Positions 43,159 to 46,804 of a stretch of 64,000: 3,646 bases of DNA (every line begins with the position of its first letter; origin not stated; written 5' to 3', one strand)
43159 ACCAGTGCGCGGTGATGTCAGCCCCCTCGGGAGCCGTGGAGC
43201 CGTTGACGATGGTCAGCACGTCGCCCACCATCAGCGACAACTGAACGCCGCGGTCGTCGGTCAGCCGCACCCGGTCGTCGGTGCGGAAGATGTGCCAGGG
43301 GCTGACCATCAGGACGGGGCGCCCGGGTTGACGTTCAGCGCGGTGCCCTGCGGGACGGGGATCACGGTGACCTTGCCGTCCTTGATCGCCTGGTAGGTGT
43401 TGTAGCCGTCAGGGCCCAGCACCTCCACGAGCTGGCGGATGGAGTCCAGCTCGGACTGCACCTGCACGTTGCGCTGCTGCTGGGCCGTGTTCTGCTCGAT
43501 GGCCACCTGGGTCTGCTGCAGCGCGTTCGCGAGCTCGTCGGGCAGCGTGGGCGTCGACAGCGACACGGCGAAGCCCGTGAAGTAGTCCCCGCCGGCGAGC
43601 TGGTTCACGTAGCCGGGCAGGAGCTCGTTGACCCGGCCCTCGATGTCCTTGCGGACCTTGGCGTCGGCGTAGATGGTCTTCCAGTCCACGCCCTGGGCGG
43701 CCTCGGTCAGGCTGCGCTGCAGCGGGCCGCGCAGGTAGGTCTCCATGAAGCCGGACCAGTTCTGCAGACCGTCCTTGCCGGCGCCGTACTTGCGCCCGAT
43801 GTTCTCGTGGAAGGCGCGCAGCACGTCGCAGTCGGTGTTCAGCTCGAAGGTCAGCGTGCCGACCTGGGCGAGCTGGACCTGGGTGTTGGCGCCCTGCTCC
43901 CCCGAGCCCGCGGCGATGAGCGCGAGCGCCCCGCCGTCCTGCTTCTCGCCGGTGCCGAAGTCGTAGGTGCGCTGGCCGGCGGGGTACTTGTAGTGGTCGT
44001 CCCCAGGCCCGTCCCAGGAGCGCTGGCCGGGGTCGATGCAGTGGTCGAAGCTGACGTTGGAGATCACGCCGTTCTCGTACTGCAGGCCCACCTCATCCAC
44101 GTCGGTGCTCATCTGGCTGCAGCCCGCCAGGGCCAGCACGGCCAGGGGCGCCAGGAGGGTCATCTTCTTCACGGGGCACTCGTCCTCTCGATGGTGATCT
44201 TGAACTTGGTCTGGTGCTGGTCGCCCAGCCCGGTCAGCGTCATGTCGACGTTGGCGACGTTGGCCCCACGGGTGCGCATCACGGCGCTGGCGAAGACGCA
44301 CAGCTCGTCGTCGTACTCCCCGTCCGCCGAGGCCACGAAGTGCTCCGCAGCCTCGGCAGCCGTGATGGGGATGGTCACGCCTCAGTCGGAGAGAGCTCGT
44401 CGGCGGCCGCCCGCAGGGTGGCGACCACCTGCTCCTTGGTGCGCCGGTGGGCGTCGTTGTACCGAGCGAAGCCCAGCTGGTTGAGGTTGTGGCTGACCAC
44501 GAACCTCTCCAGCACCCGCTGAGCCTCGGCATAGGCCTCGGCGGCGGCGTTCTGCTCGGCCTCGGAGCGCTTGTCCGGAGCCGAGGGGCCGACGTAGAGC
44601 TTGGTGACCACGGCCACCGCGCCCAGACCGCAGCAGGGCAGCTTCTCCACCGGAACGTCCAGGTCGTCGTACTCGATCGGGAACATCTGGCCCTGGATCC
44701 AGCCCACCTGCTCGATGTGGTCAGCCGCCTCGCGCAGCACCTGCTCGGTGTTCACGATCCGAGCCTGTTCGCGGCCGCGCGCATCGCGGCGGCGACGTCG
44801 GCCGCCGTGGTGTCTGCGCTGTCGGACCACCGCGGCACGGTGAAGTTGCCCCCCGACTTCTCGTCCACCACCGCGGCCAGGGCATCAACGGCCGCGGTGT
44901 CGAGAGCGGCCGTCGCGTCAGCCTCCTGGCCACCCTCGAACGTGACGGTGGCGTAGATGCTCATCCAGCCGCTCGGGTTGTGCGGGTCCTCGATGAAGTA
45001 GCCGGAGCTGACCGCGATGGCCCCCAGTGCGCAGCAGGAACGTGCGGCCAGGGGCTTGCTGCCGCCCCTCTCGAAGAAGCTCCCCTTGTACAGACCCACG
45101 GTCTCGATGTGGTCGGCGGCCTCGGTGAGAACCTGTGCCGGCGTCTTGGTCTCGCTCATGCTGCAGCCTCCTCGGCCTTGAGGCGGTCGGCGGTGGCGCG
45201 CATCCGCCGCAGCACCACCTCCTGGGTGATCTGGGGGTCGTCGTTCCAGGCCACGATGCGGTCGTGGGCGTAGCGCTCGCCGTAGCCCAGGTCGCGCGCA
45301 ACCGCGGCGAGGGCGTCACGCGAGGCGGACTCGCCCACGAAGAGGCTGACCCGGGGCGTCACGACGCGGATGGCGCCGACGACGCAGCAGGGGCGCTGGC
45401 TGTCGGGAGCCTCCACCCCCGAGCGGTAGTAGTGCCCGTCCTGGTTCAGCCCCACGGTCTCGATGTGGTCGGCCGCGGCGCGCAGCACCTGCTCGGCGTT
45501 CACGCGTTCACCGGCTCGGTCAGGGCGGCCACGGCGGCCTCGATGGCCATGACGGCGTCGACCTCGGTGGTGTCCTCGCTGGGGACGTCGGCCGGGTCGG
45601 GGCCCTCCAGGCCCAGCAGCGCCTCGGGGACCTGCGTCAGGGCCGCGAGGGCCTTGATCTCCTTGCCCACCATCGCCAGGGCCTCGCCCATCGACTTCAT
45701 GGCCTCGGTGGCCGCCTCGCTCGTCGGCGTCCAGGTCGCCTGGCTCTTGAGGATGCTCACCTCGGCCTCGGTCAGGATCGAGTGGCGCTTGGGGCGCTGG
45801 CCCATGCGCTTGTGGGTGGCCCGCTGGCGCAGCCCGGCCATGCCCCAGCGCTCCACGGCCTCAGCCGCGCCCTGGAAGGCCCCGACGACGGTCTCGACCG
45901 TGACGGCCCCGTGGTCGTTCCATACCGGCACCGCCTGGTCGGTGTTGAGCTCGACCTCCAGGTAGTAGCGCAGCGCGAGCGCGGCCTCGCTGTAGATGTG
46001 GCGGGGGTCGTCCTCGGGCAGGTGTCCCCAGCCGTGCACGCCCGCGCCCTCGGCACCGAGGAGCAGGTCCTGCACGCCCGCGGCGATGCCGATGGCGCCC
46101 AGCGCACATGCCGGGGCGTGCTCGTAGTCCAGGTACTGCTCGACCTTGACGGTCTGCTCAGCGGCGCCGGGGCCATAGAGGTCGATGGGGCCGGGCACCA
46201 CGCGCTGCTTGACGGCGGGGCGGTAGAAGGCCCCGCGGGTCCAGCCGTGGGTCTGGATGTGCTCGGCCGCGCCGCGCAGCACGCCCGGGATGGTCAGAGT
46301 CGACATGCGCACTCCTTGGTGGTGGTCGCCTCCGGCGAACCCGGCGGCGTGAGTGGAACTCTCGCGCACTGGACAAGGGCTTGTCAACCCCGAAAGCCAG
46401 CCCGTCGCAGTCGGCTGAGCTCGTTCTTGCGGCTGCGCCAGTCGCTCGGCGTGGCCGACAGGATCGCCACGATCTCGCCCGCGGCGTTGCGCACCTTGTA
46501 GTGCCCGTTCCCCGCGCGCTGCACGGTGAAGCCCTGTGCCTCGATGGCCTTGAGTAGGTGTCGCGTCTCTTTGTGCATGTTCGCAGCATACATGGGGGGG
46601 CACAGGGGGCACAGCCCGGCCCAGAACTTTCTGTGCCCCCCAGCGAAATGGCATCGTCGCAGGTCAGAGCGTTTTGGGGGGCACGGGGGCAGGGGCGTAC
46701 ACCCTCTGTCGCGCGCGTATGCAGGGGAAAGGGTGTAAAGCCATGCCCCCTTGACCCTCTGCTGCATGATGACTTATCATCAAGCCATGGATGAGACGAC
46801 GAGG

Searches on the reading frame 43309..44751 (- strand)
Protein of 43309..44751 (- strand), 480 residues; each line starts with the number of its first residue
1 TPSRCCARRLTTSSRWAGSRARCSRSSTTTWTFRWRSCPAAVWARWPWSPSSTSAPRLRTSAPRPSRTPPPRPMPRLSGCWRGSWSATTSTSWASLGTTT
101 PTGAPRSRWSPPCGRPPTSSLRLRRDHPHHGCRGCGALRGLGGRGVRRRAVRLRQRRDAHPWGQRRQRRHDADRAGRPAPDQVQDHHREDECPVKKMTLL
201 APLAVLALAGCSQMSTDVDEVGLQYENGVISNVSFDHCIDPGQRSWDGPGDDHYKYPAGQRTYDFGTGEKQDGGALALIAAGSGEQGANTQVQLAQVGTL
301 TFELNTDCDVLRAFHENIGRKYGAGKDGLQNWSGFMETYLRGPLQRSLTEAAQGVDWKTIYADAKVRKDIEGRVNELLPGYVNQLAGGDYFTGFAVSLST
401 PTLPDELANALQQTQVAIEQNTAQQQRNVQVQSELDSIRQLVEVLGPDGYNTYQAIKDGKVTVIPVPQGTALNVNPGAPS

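Call 48: search_protein_families(library=pfam, proteins=[window:43309-44751:-], max_evalue=0.001)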
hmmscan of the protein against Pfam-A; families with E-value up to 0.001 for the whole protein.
window:43309-44751:- (480 aa): 1 family
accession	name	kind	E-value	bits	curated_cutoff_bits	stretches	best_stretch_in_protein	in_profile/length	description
PF01145.31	Band_7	-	7.3e-07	29.8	23.6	1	216-427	3-171/176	SPFH domain / Band 7 family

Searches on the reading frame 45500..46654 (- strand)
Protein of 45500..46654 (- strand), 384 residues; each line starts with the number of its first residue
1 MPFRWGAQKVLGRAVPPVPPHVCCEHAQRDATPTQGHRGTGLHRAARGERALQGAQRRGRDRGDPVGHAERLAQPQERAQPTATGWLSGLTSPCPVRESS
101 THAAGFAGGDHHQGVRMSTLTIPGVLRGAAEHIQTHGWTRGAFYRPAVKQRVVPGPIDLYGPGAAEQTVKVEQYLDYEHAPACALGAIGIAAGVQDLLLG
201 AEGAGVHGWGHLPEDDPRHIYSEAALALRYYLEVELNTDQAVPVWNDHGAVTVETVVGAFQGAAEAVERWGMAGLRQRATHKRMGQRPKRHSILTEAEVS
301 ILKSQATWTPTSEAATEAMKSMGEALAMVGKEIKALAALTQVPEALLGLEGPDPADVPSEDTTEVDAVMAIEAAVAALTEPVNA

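Call 48: search_protein_families(library=pfam, proteins=[window:45500-46654:-], max_evalue=0.001)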
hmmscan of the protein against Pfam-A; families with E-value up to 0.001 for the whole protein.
window:45500-46654:- (384 aa): 1 family
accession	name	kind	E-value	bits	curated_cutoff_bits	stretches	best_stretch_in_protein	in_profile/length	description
PF19698.5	DUF6197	-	2e-16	60.7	24.6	1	117-265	1-110/111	Family of unknown function (DUF6197)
